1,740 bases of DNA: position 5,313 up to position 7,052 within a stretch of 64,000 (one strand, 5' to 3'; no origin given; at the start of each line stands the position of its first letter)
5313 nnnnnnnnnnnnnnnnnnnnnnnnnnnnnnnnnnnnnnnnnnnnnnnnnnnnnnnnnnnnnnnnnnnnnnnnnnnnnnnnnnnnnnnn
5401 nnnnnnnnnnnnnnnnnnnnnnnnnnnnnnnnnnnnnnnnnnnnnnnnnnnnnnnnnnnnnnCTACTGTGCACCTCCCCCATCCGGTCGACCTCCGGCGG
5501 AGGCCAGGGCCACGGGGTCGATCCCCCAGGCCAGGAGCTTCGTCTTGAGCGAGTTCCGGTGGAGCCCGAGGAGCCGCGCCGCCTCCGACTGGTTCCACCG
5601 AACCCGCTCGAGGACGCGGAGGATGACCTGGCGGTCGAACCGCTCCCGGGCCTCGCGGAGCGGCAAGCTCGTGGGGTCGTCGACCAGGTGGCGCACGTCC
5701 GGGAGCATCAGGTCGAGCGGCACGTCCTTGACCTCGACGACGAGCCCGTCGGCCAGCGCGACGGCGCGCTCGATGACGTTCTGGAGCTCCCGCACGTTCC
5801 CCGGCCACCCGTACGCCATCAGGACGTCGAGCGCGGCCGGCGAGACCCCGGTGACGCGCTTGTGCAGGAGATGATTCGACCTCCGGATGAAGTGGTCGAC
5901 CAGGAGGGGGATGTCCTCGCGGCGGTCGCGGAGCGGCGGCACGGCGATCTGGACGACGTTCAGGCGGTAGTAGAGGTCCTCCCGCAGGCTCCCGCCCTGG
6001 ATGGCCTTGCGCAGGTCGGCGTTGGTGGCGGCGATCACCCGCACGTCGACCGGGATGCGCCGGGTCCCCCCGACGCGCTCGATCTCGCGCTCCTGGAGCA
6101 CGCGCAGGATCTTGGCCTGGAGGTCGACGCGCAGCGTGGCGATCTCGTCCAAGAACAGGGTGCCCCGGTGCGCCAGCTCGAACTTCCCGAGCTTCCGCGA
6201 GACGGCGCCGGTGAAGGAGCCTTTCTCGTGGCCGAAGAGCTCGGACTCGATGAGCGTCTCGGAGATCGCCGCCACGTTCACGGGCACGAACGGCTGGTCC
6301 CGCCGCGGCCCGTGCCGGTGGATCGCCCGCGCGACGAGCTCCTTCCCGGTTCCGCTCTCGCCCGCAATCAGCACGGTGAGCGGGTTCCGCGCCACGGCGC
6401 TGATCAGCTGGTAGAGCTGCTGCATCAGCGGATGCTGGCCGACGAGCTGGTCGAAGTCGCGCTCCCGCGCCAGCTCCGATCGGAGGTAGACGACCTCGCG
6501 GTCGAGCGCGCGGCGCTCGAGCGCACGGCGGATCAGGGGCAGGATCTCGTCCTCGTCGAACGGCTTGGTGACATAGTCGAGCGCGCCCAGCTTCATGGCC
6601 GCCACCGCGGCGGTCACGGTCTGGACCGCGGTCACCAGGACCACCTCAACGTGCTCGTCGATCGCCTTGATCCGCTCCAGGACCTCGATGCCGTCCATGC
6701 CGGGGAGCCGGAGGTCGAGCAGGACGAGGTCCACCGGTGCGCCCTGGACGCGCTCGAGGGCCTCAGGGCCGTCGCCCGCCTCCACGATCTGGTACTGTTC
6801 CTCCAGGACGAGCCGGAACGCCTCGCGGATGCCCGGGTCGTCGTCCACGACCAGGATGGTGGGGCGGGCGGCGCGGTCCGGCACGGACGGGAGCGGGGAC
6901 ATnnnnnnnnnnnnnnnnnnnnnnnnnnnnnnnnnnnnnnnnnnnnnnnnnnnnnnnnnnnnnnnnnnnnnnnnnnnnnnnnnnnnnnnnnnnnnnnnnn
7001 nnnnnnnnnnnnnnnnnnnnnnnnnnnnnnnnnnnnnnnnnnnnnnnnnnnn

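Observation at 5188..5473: Sigma-54 promoter plus three phased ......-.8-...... sites upstream of the peptide genes, overlapping the 3' end of the activator gene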

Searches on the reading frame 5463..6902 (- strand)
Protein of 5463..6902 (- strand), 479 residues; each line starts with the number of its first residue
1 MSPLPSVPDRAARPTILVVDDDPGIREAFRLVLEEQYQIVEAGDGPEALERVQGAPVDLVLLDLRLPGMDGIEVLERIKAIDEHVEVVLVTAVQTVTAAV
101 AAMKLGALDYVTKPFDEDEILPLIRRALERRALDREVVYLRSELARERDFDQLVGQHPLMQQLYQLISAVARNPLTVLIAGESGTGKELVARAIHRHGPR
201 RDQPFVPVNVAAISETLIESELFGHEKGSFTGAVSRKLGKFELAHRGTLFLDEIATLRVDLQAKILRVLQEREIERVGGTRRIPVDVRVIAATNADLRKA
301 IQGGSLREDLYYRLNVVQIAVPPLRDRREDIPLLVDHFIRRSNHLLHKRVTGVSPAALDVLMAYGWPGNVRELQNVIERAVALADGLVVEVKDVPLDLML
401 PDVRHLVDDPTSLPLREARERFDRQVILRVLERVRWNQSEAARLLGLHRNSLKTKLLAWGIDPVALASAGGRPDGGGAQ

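Call 10: search_protein_families(library=pfam, proteins=[window:5463-6902:-], max_evalue=0.01)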
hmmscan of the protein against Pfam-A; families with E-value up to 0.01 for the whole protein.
window:5463-6902:- (479 aa): 11 families
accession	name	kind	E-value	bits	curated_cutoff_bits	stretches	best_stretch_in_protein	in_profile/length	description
PF00158.32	Sigma54_activat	-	9.6e-71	237.3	20.2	1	153-319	1-167/168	Sigma-54 interaction domain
PF00072.30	Response_reg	-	3.6e-31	108.1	30.2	1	16-124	1-110/111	Response regulator receiver domain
PF25601.1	AAA_lid_14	-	1.3e-27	95.9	27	1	325-398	1-74/87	AAA+ ATPase lid domain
PF14532.12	Sigma54_activ_2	-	9.9e-20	71.6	25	1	154-324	1-138/138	Sigma-54 interaction domain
PF02954.25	HTH_8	-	1.9e-11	43.9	22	1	419-457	2-40/42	Bacterial regulatory protein, Fis family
PF07728.20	AAA_5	-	2.2e-06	28.2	22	1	177-295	2-123/139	AAA domain (dynein-related subfamily)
PF01078.27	Mg_chelatase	-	5.3e-06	26.4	20.3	1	176-294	24-157/207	Magnesium chelatase, subunit ChlI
PF13191.12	AAA_16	-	6.7e-05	23.9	32.6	1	152-216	1-72/167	AAA ATPase domain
PF00004.35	AAA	-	0.0022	18.9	21.2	1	177-295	1-110/131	ATPase family associated with various cellular activities (AAA)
PF07724.20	AAA_2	-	0.0077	16.7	27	0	176-302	5-132/166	AAA domain (Cdc48 subfamily)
PF13556.12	HTH_30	-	0.0088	16.3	27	0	428-456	5-33/59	PucR C-terminal helix-turn-helix domain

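Call 56: find_related_loci(query=window:5463-6902:-, collection=genome_contigs, flank=1500)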
Query window:5463-6902:- (479 aa) in genome_contigs; peptide patterns used: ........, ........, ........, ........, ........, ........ (x = any residue, [..] = any of these).
600 stretches matched a pattern (row limit reached: there are more); 584 encode a relative of the query (tblastn E <= 1e-3); the best 80 are kept; 80 distinct loci.
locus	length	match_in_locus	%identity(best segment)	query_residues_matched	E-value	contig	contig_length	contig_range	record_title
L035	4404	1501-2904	92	1-468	0e+0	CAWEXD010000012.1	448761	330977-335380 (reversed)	MAG: uncultured Candidatus Rokubacteria bacterium isolate MFD06229.bin.1.275 genome assembly, contig: contig_5907, whole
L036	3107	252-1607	71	10-461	0e+0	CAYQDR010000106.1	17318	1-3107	MAG TPA_asm: uncultured bacterium isolate binchicken_co21_484 genome assembly, contig: NODE_1907_length_17318_cov_14.092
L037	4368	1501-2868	68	12-467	0e+0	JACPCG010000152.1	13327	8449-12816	MAG: Candidatus Rokuibacteriota bacterium isolate NC_groundwater_277_Ag_S-0.2um_71_17 S5_GD2017_2_S2_scaffold_4282, whol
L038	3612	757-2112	67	10-461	0e+0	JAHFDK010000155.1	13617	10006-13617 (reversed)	MAG: Candidatus Rokuibacteriota bacterium isolate nzgw243 NODE_898_length_13618_cov_16.764985, whole genome shotgun sequ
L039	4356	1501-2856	67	10-461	0e+0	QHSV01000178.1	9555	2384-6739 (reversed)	MAG: Candidatus Rokuibacteriota bacterium isolate AR22 14_0903_16_40cm_scaffold_5826_curated, whole genome shotgun seque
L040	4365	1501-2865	67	5-461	0e+0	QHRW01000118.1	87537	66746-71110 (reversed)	MAG: Candidatus Rokuibacteriota bacterium isolate AR5 14_1009_16_40cm_scaffold_487_curated, whole genome shotgun sequenc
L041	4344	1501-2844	68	12-459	0e+0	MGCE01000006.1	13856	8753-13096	MAG: Candidatus Rokubacteria bacterium RIFCSPLOWO2_02_FULL_72_37 rifcsplowo2_02_scaffold_10569, whole genome shotgun seq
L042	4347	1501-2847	66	13-461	0e+0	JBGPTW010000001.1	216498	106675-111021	MAG: Candidatus Methylomirabilia bacterium isolate OBJ1_062018_110_59 k141_878923_length_216498_cov_14.5122, whole genom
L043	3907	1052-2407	65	10-461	0e+0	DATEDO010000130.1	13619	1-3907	MAG TPA_asm: Candidatus Methylomirabilota bacterium isolate SMAG_U8709 k141_81147, whole genome shotgun sequence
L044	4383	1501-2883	63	13-476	0e+0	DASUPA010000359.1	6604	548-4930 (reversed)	MAG TPA_asm: Candidatus Methylomirabilota bacterium isolate SMAG_U1642 k141_63229, whole genome shotgun sequence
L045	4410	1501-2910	59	11-472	2e-172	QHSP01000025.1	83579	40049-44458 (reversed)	MAG: Candidatus Rokuibacteriota bacterium isolate AR28 14_1009_16_30cm_scaffold_125_curated, whole genome shotgun sequen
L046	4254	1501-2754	61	5-461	7e-172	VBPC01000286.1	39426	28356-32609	MAG: Candidatus Rokuibacteriota bacterium isolate AR_45 14_0927_12_20cm_scaffold_1768, whole genome shotgun sequence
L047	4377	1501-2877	59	11-461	2e-169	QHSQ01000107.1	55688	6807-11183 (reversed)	MAG: Candidatus Rokuibacteriota bacterium isolate AR27 14_0903_09_40cm_scaffold_285_curated, whole genome shotgun sequen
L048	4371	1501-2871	58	9-461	2e-166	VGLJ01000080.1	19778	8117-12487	MAG: Candidatus Rokuibacteriota bacterium isolate M_DeepCast_50m_m1_133 M_DeepCast_50m_m1_133_Ga0194121_10004639, whole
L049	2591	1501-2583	71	1-361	2e-169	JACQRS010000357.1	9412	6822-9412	MAG: Candidatus Rokuibacteriota bacterium isolate NC_groundwater_1365_Ag_S-0.2um_67_47 S_p2_S4_coassembly_k141_3415322,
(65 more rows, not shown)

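Call 74: search_protein_families(library=ncbifam, proteins=[window:5463-6902:-], max_evalue=0.00001)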
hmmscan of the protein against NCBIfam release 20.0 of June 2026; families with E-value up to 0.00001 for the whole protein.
window:5463-6902:- (479 aa): 113 families (the best 25 are shown)
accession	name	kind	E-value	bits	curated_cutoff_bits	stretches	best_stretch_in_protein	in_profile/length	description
NF008469.0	PRK11361.1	equivalog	1.9e-142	475.2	714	1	12-464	3-459/461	acetoacetate metabolism transcriptional regulator AtoC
TIGR01818.1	ntrC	equivalog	2.7e-131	438.6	558.6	1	16-456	1-460/463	nitrogen regulation protein NR(I)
TIGR02915.1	PEP_resp_reg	equivalog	1.1e-126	423.4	502.6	1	16-454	1-437/445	PEP-CTERM-box response regulator transcription factor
NF007689.0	PRK10365.1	equivalog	3.7e-118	395.1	760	1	15-456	7-439/441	sigma-54-dependent response regulator transcription factor ZraR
NF051870.1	NAssimRespRegNtrX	equivalog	1.8e-116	389.7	600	1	16-461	4-452/452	nitrogen assimilation response regulator NtrX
TIGR01817.1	nifA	equivalog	3.3e-109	366.1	528.85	1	142-394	187-438/534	nif-specific transcriptional activator NifA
NF011695.0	PRK15115.1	equivalog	7e-108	361.2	763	1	15-453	8-430/445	two-component system response regulator GlrR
NF008176.1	PRK10923.1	equivalog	2.2e-107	359.5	620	1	13-399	3-386/469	nitrogen regulation protein NR(I)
NF041552.1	TF_PrdR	equivalog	6.4e-103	345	795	1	134-456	248-573/577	sigma-54 dependent transcriptional regulator PrdR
NF003451.0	PRK05022.1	equivalog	5.6e-100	335.5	476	1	145-453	184-502/512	nitric oxide reductase transcriptional regulator NorR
NF041946.1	LuxO_transreg_Vib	equivalog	1.5e-99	333.9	800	1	36-401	22-383/463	quorum-sensing sigma-54 dependent transcriptional regulator LuxO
NF049963.1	RespRegFlgRCampy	domain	2.9e-98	329.5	750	1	16-457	3-425/429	fla regulon two-component system response regulator FlgR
NF050807.1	TransRegFlbDCaul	equivalog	5.7e-98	328.7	750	1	24-466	12-445/454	sigma-54-dependent transcriptional regulator FlbD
NF038308.1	RNA_repair_RtcR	equivalog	1.6e-97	327.6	650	1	84-453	109-505/530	RNA repair transcriptional activator RtcR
NF041906.1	V4R_TF_MobR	exception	4.7e-90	302.6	999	1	150-456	231-541/544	phenol degradation transcriptional regulator MobR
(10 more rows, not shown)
